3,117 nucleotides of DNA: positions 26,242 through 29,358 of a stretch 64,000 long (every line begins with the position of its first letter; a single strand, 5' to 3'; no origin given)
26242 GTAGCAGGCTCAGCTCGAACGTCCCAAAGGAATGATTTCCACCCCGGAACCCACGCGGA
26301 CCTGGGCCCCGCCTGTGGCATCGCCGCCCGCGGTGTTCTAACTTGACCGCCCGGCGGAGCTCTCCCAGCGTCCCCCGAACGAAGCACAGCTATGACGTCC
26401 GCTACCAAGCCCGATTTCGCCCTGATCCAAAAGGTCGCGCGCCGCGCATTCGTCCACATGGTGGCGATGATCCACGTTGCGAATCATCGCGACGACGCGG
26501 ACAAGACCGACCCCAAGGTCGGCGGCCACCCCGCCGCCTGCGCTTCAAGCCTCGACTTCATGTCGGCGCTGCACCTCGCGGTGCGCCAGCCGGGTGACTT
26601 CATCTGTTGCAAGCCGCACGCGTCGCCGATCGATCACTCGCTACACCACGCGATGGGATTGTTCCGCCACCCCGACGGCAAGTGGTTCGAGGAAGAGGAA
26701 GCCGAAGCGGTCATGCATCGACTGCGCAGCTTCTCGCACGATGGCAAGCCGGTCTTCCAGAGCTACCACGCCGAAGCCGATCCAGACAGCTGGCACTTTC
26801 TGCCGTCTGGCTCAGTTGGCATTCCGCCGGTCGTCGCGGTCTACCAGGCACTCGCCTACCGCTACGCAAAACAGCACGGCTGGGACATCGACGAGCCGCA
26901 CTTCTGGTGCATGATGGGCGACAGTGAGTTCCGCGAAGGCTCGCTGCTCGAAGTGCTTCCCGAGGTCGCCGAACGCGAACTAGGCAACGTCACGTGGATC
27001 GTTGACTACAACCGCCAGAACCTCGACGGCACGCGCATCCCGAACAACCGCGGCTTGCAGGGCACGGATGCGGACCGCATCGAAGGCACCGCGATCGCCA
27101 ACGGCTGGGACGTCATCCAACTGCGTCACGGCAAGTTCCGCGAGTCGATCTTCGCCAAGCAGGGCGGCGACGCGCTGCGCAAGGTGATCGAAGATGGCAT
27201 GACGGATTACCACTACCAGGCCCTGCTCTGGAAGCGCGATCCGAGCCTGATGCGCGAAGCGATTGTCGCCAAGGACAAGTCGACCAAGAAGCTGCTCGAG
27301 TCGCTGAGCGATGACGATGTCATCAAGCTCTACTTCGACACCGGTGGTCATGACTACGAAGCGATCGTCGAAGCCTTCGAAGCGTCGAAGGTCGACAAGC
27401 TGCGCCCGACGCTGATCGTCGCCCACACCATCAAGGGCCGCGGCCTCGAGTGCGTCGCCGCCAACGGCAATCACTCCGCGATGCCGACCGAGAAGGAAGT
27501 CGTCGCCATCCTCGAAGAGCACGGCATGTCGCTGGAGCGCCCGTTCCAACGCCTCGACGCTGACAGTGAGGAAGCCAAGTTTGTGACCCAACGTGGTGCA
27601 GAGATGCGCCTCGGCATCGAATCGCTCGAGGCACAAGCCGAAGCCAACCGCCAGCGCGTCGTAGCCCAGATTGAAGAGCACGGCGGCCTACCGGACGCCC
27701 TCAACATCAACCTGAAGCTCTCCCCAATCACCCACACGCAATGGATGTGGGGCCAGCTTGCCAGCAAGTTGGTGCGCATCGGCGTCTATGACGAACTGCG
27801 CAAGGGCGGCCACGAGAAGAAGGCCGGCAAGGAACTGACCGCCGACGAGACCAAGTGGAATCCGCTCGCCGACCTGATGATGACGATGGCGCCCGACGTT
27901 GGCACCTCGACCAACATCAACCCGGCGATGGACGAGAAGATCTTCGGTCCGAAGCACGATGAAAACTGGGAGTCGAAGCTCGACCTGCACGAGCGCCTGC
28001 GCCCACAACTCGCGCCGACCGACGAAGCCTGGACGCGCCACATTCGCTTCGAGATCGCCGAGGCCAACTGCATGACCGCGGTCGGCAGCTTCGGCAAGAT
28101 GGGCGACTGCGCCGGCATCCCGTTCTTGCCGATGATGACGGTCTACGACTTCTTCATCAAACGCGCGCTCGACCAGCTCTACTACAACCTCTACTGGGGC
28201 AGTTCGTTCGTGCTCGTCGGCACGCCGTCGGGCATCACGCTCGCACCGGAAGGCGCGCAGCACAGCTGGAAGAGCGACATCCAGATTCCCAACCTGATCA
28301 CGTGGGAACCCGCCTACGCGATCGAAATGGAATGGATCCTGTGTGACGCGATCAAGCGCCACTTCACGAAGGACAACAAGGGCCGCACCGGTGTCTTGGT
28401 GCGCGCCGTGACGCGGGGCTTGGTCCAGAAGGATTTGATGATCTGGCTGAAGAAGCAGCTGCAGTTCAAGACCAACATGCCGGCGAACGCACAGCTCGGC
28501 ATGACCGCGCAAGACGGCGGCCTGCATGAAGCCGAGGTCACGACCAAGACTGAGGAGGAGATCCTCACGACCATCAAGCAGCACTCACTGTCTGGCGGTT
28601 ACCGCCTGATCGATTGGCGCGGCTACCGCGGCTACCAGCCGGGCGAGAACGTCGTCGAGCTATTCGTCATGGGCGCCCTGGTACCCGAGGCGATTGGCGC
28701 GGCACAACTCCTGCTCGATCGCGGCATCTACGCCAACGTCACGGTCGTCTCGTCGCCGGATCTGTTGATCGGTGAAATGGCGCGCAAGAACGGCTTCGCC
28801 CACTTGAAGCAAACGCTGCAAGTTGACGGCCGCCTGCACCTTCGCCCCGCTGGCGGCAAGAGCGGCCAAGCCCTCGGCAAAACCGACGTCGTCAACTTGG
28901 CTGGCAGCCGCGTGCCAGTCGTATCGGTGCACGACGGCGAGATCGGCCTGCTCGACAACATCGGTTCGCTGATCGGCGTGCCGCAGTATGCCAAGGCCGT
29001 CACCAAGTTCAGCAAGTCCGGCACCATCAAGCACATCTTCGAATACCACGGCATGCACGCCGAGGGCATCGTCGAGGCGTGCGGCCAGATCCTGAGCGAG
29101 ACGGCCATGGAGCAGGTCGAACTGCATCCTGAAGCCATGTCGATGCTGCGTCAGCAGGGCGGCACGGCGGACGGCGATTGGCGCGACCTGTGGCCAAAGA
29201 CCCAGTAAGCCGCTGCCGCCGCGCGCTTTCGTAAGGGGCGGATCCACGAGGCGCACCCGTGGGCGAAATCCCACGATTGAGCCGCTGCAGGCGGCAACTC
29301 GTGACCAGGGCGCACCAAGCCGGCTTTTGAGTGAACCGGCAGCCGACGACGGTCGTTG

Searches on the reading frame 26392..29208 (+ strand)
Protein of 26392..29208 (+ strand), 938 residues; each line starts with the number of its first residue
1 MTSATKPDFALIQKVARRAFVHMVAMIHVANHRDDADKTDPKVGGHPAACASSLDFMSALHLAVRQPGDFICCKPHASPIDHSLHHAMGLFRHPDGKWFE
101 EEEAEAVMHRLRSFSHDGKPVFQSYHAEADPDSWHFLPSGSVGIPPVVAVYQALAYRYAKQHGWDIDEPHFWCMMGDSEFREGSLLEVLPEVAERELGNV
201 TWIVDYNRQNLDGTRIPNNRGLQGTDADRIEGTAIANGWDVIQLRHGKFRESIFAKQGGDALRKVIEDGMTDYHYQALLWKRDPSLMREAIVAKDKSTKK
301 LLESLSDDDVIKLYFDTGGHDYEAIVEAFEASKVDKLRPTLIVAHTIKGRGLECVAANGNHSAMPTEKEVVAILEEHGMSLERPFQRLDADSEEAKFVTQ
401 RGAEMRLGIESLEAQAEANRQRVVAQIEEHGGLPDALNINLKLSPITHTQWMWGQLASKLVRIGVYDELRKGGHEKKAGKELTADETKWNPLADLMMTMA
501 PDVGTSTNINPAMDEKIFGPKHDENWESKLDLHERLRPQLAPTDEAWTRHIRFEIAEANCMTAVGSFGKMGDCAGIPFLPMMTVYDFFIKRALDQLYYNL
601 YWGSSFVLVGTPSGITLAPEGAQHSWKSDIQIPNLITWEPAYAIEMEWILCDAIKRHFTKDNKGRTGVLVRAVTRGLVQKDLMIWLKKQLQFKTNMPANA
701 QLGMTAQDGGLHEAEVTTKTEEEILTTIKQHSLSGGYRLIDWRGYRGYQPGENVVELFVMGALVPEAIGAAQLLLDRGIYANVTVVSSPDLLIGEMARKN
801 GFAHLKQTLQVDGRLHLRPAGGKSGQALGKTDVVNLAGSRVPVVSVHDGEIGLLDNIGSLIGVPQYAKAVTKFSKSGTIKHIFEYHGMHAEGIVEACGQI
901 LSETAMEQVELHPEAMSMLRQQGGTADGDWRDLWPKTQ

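Call 31: find_homologous_proteins(query=window:26392-29208:+, max_evalue=1e-50)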
Query window:26392-29208:+ (938 aa): 1653 proteins with E <= 1e-50 among 8000 candidates; the best 120 are listed.
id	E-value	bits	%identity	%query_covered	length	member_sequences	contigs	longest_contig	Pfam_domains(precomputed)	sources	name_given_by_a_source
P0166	0.0e+0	2190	100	100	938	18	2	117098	PF00456.27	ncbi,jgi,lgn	ncbi:MAG: pyruvate dehydrogenase E1 component [Planctomycetota bacterium]|jgi:pyruvate dehydrogenase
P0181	0.0e+0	2182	100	100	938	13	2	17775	PF00456.27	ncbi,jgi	ncbi:MAG: pyruvate dehydrogenase E1 component [Neolewinella sp.]|jgi:pyruvate dehydrogenase E1 compo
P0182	0.0e+0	2048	93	100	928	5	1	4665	PF00456.27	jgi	jgi:pyruvate dehydrogenase E1 component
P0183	0.0e+0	1958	86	100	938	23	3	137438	PF00456.27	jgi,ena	-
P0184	0.0e+0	1855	83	100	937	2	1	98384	PF00456.27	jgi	-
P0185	0.0e+0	1854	83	100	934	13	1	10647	PF00456.27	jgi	-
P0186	0.0e+0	1845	83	100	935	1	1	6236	PF00456.27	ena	-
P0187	0.0e+0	1842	83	100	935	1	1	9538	PF00456.27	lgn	-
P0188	0.0e+0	1839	83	100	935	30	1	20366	PF00456.27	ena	-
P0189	0.0e+0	1800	80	100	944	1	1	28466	PF00456.27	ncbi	ncbi:MAG: pyruvate dehydrogenase [Planctomycetota bacterium]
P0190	0.0e+0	1796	80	100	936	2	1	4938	PF00456.27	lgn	-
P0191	0.0e+0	1789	80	100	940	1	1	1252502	PF00456.27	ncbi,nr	ncbi:MAG: pyruvate dehydrogenase [Planctomycetes bacterium]|nr:pyruvate dehydrogenase [Planctomyceto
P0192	0.0e+0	1780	79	100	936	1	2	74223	PF00456.27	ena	-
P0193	0.0e+0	1778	79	100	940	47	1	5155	PF00456.27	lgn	-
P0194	0.0e+0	1770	79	100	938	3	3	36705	PF00456.27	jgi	jgi:pyruvate dehydrogenase E1 component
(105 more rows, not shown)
